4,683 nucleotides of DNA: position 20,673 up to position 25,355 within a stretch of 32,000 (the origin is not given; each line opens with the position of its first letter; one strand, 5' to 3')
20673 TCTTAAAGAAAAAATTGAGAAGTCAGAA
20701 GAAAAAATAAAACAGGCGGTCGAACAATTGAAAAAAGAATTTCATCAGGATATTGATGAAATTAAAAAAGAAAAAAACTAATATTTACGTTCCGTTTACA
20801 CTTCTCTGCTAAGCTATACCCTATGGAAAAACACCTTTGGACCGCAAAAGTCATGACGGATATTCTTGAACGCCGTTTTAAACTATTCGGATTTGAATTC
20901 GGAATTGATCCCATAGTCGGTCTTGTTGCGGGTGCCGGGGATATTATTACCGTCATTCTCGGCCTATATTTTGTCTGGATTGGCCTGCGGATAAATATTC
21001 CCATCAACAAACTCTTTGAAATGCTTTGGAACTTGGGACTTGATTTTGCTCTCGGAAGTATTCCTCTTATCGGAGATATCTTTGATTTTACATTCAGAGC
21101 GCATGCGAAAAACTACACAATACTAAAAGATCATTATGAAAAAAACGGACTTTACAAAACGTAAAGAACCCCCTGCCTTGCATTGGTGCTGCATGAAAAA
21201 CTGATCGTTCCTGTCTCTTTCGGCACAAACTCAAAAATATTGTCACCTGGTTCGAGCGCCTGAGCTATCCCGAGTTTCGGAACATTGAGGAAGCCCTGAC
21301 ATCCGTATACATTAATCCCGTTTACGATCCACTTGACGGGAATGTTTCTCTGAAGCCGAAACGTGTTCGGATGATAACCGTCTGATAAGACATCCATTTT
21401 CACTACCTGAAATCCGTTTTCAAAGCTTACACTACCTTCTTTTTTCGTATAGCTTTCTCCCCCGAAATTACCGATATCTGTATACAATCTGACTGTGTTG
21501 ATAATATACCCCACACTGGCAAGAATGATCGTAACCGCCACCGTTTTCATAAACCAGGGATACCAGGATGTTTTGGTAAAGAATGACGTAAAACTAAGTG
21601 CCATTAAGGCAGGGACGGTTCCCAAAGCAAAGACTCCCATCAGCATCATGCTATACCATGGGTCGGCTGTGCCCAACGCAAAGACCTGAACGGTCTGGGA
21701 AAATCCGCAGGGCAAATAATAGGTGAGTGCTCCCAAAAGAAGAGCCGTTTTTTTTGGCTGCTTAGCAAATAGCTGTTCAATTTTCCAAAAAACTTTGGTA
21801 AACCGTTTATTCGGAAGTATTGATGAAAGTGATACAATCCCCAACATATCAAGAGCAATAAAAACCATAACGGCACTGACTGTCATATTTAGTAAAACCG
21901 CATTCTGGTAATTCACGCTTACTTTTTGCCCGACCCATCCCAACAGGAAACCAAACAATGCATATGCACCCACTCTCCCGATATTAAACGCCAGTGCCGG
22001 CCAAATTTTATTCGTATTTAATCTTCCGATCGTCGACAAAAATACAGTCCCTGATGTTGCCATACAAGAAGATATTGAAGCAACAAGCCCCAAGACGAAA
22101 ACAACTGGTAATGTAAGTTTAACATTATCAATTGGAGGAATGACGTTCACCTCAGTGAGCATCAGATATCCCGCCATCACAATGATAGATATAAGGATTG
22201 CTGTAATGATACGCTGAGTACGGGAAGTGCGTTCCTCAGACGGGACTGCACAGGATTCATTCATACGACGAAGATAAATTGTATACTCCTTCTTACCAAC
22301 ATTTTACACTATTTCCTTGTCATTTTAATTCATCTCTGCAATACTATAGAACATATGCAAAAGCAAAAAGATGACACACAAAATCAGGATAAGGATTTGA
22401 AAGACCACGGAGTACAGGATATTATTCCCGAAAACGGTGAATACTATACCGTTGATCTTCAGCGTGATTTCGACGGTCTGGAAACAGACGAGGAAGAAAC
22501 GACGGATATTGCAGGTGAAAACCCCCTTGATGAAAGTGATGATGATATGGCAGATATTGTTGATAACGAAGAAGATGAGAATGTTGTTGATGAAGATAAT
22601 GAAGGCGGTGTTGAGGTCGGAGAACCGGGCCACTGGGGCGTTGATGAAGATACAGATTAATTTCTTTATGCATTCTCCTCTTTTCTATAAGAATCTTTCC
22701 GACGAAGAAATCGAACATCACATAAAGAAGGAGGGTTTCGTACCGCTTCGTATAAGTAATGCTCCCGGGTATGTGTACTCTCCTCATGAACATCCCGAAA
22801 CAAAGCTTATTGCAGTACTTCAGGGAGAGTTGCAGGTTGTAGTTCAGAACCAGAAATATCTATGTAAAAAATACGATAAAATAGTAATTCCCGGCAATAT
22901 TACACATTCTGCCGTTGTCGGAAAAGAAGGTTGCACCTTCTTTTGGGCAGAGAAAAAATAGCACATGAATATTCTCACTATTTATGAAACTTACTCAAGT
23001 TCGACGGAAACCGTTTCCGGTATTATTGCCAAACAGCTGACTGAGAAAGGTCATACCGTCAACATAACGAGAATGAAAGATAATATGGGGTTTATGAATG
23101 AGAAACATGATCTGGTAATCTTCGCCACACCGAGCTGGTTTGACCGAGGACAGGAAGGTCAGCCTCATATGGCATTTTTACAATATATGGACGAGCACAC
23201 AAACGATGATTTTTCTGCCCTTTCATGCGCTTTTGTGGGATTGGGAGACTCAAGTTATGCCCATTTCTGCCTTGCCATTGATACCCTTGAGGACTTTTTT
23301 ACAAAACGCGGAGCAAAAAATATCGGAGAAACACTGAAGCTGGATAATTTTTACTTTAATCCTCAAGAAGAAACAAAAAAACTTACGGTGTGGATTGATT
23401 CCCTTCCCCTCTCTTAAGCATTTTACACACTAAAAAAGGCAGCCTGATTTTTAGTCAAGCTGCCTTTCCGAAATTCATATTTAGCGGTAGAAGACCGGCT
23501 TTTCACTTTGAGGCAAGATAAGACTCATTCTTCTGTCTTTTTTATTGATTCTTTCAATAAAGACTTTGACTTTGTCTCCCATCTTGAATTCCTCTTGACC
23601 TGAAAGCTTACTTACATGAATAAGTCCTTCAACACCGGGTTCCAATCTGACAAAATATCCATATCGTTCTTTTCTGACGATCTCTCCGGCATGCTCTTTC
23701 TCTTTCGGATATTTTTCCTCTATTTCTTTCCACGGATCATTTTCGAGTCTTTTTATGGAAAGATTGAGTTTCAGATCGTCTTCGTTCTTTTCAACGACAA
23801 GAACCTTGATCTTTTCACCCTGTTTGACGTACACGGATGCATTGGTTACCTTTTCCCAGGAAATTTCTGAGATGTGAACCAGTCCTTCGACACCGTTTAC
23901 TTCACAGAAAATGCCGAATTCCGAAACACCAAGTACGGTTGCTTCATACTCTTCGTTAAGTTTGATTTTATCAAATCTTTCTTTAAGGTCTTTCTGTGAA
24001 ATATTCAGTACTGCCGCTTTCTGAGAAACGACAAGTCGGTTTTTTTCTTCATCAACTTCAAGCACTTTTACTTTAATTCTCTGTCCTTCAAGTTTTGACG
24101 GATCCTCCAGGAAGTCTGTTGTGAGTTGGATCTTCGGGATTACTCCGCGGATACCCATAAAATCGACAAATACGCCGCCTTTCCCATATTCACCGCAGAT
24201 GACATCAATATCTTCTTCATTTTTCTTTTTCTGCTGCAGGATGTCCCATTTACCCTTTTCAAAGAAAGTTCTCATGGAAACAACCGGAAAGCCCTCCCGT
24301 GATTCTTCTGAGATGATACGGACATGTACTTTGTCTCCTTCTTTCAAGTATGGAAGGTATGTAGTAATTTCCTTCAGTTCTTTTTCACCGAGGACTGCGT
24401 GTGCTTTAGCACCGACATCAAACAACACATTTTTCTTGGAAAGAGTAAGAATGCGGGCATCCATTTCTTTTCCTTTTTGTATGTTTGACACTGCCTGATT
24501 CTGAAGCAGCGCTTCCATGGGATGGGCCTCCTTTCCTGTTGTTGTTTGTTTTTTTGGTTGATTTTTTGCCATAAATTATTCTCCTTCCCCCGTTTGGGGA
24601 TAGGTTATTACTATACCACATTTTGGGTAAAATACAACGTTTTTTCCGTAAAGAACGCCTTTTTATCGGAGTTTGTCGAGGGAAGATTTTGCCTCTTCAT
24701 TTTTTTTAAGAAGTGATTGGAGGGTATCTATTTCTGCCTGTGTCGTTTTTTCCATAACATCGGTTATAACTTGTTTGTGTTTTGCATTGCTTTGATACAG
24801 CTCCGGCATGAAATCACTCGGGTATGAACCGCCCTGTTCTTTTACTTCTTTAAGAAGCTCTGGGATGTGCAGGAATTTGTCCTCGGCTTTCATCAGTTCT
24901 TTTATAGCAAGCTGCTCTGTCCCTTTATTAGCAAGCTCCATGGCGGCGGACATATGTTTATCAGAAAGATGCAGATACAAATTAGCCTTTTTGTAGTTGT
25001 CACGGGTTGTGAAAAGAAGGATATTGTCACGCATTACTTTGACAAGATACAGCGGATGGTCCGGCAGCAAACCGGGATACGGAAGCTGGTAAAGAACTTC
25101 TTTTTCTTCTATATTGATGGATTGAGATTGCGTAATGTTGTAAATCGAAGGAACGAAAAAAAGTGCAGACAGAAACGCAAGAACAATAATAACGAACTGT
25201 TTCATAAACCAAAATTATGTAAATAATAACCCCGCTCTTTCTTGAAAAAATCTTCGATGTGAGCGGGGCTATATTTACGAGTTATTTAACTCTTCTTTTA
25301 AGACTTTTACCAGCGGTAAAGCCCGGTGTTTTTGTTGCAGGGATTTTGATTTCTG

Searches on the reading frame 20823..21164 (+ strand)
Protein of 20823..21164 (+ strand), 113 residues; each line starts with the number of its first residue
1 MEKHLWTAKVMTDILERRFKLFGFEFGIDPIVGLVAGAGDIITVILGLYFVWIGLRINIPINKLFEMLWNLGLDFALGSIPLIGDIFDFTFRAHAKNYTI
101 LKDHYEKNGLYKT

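Call 82: search_protein_families(library=pfam, proteins=[window:20823-21164:+], max_evalue=0.001)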
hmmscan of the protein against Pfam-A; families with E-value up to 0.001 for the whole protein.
window:20823-21164:+ (113 aa): 1 family
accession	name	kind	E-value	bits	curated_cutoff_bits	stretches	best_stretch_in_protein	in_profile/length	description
PF13430.11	DUF4112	-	1e-25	90.4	23.3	1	11-104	8-104/105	Domain of unknown function (DUF4112)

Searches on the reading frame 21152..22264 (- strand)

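Call 82: search_protein_families(library=pfam, proteins=[window:21152-22264:-], max_evalue=0.001)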
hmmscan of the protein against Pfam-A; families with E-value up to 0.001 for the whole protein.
window:21152-22264:- (370 aa): 1 family
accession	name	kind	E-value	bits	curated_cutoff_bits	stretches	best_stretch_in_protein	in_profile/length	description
PF13386.12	DsbD_2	-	1e-29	104.3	24.9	1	55-250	2-197/199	Cytochrome C biogenesis protein transmembrane region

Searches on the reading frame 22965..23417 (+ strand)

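Call 82: search_protein_families(library=pfam, proteins=[window:22965-23417:+], max_evalue=0.001)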
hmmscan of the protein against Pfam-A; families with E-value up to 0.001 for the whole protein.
window:22965-23417:+ (150 aa): 1 family
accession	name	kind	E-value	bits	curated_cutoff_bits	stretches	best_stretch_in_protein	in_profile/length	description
PF00258.30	Flavodoxin_1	-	1.5e-17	64.5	25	1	6-127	2-128/143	Flavodoxin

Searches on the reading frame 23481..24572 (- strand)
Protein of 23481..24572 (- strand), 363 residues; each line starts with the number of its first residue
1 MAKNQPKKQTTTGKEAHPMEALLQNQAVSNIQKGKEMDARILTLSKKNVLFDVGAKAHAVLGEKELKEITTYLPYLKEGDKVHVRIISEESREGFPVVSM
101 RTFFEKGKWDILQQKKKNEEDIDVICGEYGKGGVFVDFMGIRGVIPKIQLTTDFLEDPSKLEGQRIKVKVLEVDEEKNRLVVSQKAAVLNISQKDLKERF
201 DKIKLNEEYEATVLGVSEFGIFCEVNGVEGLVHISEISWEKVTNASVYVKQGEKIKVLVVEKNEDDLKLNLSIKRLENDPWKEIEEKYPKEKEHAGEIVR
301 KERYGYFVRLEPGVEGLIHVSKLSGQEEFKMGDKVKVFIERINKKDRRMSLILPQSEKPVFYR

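Call 82: search_protein_families(library=pfam, proteins=[window:23481-24572:-], max_evalue=0.001)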
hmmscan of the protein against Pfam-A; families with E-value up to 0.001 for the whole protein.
window:23481-24572:- (363 aa): 3 families
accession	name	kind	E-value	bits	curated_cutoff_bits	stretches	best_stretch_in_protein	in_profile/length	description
PF00575.29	S1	-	1.4e-38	131.5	22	3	203-274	2-74/74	S1 RNA binding domain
PF23459.1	S1_RRP5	-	4.2e-08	34.1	27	0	305-348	18-67/72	RRP5 S1 domain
PF13509.12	S1_2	-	8.5e-06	26.2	21.8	1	297-339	8-48/61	S1 domain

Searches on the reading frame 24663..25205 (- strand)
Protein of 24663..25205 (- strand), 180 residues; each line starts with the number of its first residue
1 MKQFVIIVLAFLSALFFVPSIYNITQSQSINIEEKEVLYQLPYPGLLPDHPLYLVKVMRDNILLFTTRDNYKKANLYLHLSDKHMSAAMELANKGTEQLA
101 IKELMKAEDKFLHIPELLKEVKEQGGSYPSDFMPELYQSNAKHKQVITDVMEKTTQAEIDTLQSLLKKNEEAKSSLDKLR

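Call 82: search_protein_families(library=pfam, proteins=[window:24663-25205:-], max_evalue=0.001)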
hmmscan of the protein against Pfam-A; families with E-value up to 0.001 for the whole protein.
window:24663-25205:- (180 aa): 1 family
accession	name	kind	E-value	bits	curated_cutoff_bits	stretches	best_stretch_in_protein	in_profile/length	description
PF18915.5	DUF5667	-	3.2e-11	44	27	1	45-156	1-98/99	Domain of unknown function (DUF5667)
